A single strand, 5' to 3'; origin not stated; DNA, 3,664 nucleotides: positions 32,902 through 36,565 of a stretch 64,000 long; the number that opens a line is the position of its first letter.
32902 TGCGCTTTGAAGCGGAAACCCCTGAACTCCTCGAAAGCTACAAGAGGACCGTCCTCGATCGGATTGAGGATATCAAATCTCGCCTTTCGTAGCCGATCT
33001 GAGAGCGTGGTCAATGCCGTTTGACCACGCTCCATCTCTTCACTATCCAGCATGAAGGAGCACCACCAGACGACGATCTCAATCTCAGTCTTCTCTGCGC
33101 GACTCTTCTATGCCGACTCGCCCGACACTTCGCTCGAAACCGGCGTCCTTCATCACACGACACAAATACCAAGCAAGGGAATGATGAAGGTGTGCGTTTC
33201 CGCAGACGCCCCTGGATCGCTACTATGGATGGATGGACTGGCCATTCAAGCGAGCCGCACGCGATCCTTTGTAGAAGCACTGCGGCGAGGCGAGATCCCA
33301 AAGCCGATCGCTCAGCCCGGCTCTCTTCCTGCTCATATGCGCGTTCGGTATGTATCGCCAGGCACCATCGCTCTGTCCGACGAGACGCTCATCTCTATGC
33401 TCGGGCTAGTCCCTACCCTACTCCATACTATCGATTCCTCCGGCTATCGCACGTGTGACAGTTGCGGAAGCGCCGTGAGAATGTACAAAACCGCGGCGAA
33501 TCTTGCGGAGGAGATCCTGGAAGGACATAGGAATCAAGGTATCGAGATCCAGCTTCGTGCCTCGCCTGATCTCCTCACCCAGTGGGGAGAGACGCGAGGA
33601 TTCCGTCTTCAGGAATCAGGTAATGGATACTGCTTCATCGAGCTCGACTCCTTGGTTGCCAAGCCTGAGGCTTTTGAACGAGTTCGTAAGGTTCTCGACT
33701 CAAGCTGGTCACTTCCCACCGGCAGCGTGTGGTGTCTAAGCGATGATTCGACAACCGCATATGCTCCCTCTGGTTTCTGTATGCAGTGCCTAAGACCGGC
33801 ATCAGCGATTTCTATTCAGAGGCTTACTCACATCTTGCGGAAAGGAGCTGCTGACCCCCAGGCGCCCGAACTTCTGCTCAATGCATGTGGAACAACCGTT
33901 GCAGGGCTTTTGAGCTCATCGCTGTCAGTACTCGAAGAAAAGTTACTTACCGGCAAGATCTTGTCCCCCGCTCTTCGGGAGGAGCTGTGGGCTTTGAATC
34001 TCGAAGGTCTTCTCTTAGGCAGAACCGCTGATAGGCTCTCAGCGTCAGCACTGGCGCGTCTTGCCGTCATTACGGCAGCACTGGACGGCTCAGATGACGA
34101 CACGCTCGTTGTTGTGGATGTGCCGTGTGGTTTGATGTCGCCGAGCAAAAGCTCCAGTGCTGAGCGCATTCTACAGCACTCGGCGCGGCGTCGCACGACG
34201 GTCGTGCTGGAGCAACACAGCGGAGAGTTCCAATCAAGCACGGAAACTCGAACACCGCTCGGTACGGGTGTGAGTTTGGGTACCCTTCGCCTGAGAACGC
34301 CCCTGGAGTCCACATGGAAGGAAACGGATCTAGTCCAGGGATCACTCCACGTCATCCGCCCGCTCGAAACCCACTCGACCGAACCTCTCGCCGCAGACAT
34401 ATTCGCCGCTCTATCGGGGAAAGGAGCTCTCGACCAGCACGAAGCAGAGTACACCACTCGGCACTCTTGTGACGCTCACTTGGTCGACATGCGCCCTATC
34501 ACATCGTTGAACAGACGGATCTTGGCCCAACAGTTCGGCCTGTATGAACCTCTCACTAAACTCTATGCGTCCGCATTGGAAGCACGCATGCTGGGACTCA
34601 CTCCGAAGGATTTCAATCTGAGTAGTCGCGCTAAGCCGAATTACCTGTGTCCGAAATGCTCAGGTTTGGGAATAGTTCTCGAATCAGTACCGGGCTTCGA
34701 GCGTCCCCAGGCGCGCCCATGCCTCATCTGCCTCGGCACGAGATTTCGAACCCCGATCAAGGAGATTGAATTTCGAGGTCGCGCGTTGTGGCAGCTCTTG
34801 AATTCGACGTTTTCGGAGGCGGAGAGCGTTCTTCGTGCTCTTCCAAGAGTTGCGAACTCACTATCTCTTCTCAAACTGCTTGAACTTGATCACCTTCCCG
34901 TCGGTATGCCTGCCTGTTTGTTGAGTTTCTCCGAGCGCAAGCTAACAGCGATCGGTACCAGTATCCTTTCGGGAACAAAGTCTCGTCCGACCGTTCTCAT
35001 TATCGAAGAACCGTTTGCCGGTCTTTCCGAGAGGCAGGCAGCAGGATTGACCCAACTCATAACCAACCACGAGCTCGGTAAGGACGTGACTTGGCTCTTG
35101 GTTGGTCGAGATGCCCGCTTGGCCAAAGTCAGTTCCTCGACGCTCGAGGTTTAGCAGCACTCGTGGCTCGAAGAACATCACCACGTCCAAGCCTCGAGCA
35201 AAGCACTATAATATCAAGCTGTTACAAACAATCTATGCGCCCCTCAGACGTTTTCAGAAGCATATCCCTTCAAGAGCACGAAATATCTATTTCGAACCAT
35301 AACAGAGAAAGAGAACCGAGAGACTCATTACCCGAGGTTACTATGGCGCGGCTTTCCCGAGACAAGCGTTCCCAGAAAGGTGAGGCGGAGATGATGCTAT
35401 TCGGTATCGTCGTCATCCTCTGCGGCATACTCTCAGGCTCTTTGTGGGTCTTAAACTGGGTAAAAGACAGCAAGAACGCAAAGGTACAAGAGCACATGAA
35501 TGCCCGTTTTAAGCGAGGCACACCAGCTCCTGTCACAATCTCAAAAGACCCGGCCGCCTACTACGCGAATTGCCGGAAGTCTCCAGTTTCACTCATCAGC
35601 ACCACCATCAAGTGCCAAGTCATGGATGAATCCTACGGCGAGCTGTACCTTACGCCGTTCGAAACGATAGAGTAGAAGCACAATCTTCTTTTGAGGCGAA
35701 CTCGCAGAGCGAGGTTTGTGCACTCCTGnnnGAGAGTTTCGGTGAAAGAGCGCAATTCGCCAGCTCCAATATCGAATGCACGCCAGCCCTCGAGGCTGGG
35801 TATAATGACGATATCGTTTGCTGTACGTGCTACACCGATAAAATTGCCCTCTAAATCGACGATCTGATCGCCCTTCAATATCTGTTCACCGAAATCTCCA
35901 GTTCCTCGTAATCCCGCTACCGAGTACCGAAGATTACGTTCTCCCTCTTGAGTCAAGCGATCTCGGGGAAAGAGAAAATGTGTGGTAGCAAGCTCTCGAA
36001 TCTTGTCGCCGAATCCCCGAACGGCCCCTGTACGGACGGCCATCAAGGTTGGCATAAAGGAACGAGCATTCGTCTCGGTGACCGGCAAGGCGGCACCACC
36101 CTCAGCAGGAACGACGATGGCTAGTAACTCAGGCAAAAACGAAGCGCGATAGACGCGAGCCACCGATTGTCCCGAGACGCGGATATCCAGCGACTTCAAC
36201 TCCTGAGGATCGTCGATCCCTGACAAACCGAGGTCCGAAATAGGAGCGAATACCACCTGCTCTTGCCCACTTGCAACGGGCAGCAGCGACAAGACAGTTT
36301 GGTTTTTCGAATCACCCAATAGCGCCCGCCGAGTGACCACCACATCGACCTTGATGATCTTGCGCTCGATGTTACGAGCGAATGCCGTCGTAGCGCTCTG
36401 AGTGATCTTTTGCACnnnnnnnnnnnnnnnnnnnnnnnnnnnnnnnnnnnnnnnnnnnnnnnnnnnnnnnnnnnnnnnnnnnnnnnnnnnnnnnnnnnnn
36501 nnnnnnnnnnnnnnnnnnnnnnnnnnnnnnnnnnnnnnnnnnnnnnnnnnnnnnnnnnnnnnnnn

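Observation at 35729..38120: Candidate non-canonical stator-type module: minimal MotA/ExbB-like channel plus an Asp-TM protein with a long coiled coil and a dead protease-like head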

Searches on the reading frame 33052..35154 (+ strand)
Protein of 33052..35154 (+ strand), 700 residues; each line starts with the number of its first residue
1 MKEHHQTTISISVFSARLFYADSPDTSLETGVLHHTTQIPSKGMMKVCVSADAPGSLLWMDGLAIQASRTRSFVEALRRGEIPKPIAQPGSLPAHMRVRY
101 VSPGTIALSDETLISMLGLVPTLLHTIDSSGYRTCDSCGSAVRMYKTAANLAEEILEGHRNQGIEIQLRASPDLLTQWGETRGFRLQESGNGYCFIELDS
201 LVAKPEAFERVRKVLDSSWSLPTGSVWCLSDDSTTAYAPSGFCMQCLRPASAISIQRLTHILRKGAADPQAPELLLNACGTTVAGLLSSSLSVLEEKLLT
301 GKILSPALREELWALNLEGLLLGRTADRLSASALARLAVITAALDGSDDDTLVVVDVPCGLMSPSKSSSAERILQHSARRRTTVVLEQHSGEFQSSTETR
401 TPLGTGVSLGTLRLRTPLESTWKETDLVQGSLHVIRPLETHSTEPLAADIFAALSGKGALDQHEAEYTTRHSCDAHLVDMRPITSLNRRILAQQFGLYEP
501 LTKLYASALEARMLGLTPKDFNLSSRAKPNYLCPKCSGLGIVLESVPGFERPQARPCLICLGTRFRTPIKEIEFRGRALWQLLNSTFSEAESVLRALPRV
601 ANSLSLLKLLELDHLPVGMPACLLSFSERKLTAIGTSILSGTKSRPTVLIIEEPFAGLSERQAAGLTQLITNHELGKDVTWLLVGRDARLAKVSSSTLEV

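Call 3: search_protein_families(library=pfam, proteins=[window:33052-35154:+], max_evalue=1)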
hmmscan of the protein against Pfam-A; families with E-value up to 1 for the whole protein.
window:33052-35154:+ (700 aa): 1 family
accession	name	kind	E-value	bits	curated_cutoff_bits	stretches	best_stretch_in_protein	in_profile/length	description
PF04250.19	DUF429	-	0.11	12.6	23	1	334-384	21-72/214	Protein of unknown function (DUF429)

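Call 4: search_protein_families(library=ncbifam, proteins=[window:33052-35154:+], max_evalue=1)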
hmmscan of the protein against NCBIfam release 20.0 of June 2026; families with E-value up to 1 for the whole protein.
window:33052-35154:+ (700 aa): 14 families
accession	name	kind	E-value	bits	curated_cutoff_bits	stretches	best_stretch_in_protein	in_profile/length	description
TIGR00630.1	uvra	equivalog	1.5e-17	63.2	729.8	1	478-669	687-873/924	excinuclease ABC subunit UvrA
NF001885.0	PRK00635.1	equivalog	1.6e-17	62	3054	1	498-672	691-857/1809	excinuclease ABC subunit A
NF001503.0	PRK00349.1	equivalog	5.4e-15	54.5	1147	1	478-670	689-876/943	excinuclease ABC subunit UvrA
TIGR02673.1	FtsE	equivalog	0.00017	21.3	264.85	1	326-400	135-206/214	cell division ATP-binding protein FtsE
TIGR03411.1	urea_trans_UrtD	equivalog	0.00018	21.2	304.1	1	609-689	130-203/242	urea ABC transporter ATP-binding protein UrtD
TIGR02211.1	LolD_lipo_ex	equivalog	0.00049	19.7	307.75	1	603-699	122-213/221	lipoprotein-releasing ABC transporter ATP-binding protein LolD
TIGR01166.1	cbiO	subfamily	0.00099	18.6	211.8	1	599-672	107-172/190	cobalt ABC transporter, ATP-binding protein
NF008449.1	PRK11300.1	equivalog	0.0014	18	362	1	642-692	168-218/255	high-affinity branched-chain amino acid ABC transporter ATP-binding protein LivG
NF008639.0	PRK11629.1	equivalog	0.0058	16.1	360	1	605-699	129-218/234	lipoprotein-releasing ABC transporter ATP-binding protein LolD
NF010157.0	PRK13636.1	equivalog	0.0058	15.8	463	1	618-687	136-201/285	cobalt transporter ATP-binding subunit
TIGR02982.1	heterocyst_DevA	subfamily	0.032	13.8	295.8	1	643-696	157-210/220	ABC exporter ATP-binding subunit, DevA family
TIGR02142.1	modC_ABC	equivalog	0.045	13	285.05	1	601-662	110-166/353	molybdenum ABC transporter ATP-binding protein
TIGR04521.1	ECF_ATPase_2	equivalog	0.1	11.7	330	1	644-685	161-202/279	energy-coupling factor transporter ATPase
NF010851.0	PRK14258.1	subfamily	0.18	11.2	425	0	644-687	167-210/261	phosphate ABC transporter ATP-binding protein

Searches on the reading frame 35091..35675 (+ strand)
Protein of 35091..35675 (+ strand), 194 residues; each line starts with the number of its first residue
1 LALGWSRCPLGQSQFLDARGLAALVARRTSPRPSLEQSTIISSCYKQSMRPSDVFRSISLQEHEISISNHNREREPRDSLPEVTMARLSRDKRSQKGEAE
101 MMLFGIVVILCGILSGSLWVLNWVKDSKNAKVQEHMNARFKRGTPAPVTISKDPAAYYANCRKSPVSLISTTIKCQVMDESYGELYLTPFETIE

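Call 3: search_protein_families(library=pfam, proteins=[window:35091-35675:+], max_evalue=1)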
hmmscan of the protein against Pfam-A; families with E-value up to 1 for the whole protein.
window:35091-35675:+ (194 aa): 2 families
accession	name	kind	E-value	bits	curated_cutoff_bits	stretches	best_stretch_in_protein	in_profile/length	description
PF01578.25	Cytochrom_C_asm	-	0.041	14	29.9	1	87-120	111-144/212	Cytochrome C assembly protein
PF05255.16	UPF0220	-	0.17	11.8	25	1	83-121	78-121/166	Uncharacterised protein family (UPF0220)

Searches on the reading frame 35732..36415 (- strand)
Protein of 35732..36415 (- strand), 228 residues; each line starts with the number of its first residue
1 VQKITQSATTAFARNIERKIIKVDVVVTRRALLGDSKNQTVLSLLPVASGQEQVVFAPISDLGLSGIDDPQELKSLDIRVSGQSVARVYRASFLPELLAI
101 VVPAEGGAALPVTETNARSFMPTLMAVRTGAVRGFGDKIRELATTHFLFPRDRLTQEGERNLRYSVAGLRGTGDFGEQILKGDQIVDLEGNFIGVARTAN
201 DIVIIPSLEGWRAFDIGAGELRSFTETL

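Call 20: search_solved_structures(query=A3, max_evalue=10, show_alignments=3)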
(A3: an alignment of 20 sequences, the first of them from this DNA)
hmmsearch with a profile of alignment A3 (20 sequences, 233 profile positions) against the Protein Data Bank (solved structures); distinct sequences matched with E-value up to 10: 0.

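Call 21: search_protein_families(library=pfam, alignment_id=A3, max_evalue=1)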
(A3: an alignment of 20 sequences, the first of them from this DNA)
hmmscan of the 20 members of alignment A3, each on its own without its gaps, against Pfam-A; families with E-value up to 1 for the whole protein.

A. member 1, seq(228 aa): 0 families

B. families by the number of members that match (of 20 scanned): 1 family
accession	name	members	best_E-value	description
PF07943.18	PBP5_C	1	0.039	Penicillin-binding protein 5, C-terminal domain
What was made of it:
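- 35732..36412 (-): C-terminal head (aa 251-477) with an HtrA/DegP-type two-barrel trypsin fold that lacks the catalytic Ser and His. It is a pseudoprotease and the presumed binding module. No Pfam or PDB sequence match was found (calls 20, 21).
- On HtrA-type serine proteases (S1C, PF13365): No Pfam match (call 21).
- Tried and rejected: A profile of the head against the PDB and Pfam found nothing (calls 20, 21).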

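Call 30: predict_structure(alignment_id=A3)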
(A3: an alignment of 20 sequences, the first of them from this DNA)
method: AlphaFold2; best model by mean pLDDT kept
length: 228 residues; sequences in the alignment: 20
mean_pLDDT: 89.2   pTM: 0.87
mean pLDDT of the five models: 89.2, 87.1, 86.4, 86.2, 85.3
residues with pLDDT >= 90: 166; 70-90: 46; 50-70: 9; < 50: 7
segments of 3 or more residues with pLDDT < 50: 170-174
pLDDT, mean of each block of 10 residues (from residue 1): 60 92 95 92 96 96 91 94 93 95 89 93 94 77 88 93 78 68 96 96 96 90 92
secondary structure, 60 per line:
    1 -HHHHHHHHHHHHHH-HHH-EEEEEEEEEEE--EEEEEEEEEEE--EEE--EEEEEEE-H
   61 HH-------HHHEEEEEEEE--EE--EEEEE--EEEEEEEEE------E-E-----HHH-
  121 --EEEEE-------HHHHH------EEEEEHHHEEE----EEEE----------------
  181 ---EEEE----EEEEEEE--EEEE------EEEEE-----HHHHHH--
elements in order: H2-15 E21-31 E34-44 E47-49 E52-58 E73-80 E87-91 E94-102 E123-127 H135-139 E146-150 E154-156 E161-164 E184-187 E192-198 E201-204 E211-215 H221-226
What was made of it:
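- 35732..36412 (-): AF2 gives pLDDT 89 and pTM 0.87 (call 30).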

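Call 33: fold_search(model_id=the predicted structure, library=pdb)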
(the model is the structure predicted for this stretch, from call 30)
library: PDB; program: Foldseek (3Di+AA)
matches with E <= 10: 720; with E <= 0.001: 124
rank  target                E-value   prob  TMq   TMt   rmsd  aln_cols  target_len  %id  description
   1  8se8_D                6.2e-06  1.00  0.45  0.50   7.0       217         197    8  HTRA-1 PD/SA bound to CKP 1G10 (released 2024-07-03)
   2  8e2k_X                7.8e-06  1.00  0.44  0.36   7.7       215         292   12  Cryo-EM structure of BIRC6/HtrA2-S306A (released 2023-02-15)
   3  3pv5_A                9.2e-06  1.00  0.44  0.29   6.2       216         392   11  Structure of Legionella fallonii DegQ (N189G/P190G variant) (released 2011-06-15)
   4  8se8_A                9.8e-06  1.00  0.44  0.50   6.7       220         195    8  HTRA-1 PD/SA bound to CKP 1G10 (released 2024-07-03)
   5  5tnz                  1.2e-05  1.00  0.42  0.35   7.6       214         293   10  HtrA2 S142D mutant (released 2017-10-25)
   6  8se7_C                1.5e-05  1.00  0.43  0.49   6.8       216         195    8  HTRA-1 PDSA bound to CKP 1A8 (released 2024-07-03)
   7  6z0y_C                1.5e-05  1.00  0.39  0.43  10.7       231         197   10  HtrA1 inactive protease domain S328A with CARASIL mutations D174R R274Q (released 2021-05-19)
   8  3pv2_D                1.6e-05  1.00  0.43  0.28   7.6       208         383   12  Structure of Legionella fallonii DegQ (wt) (released 2011-06-15)
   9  6z0x_C                1.6e-05  1.00  0.40  0.44   7.8       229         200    7  HtrA1 inactive protease domain S328A with CARASIL mutations D174R R274Q (released 2021-05-19)
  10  3pv3_A                1.7e-05  1.00  0.43  0.28   7.6       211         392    9  Structure of Legionella fallonii DegQ (S193A variant) (released 2011-06-15)
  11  4a8d_A                1.8e-05  1.00  0.41  0.27   8.3       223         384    8  DegP dodecamer with bound OMP (released 2012-01-11)
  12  4ri0_C                2.0e-05  1.00  0.46  0.52   6.8       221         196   11  Serine Protease HtrA3, mutationally inactivated (released 2014-10-29)
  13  7w21                  2.0e-05  1.00  0.38  0.31  10.8       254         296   11  Structure of the M. tuberculosis HtrA N269A mutant (released 2022-11-23)
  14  8se7_K                2.1e-05  1.00  0.42  0.47   7.2       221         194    8  HTRA-1 PDSA bound to CKP 1A8 (released 2024-07-03)
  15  8kic_A                2.2e-05  1.00  0.40  0.32   8.3       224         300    9  Bacterial serine protease (released 2024-09-04)
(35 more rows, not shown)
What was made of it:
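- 35732..36412 (-): Foldseek finds 124 PDB hits at E<=1e-3; all 50 hits listed are trypsin-fold serine proteases and 48 of them are HtrA-family (HtrA1-3, DegP, DegQ, DegS, M. tuberculosis HtrA), best E 6e-6 (call 33).
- On HtrA-type serine proteases (S1C, PF13365): 124 PDB hits have E<=1e-3; all 50 listed are trypsin-fold serine proteases, 48 of them HtrA-family (calls 30, 33).
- On TolA/TonB force transducers: The head has an HtrA fold (call 33).
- Closest known: HtrA/DegP/DegQ/DegS serine proteases. Same: The predicted fold of the B head: Foldseek probability 1.0, E 6e-6 to 1e-4, TM about 0.45-0.5 (call 33).
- Checked: The predicted structure confirms it (calls 30, 33).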

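Call 77: find_homologous_proteins(query=A3, max_evalue=0.001)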
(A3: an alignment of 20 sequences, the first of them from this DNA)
Query A3 (20 sequences) (228 aa, profile of the alignment): 14 proteins with E <= 0.001 among 7195 candidates.
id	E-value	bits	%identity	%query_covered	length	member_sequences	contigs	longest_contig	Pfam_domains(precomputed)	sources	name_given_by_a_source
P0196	2.4e-91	323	33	100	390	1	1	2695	-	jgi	jgi:hypothetical protein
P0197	6.7e-88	312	35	95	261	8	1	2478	-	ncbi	ncbi:MAG: hypothetical protein V3U54_00985, partial [Thermodesulfobacteriota bacterium]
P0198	4.7e-87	309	34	97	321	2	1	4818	-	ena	-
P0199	2.0e-86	307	32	97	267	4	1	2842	-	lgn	-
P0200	1.4e-85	304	31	97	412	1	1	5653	-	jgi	jgi:hypothetical protein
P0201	3.5e-83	297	33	93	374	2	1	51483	-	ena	-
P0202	6.8e-81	289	35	75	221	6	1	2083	-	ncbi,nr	ncbi:MAG: hypothetical protein HOG49_15740, partial [Candidatus Scalindua sp.]|nr:hypothetical prote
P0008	6.6e-77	276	53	100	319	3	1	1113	-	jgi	jgi:hypothetical protein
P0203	1.4e-71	259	36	78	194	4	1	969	-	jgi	jgi:hypothetical protein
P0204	1.1e-63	233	33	75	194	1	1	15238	-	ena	-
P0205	1.4e-53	200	44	53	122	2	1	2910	-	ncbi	ncbi:MAG: hypothetical protein V3U54_03030, partial [Thermodesulfobacteriota bacterium]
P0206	3.1e-50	189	37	85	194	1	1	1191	-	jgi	jgi:hypothetical protein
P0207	7.1e-13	67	29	28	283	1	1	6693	-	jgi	jgi:hypothetical protein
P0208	6.3e-9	54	62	16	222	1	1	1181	PF02457.22,PF19293.5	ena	-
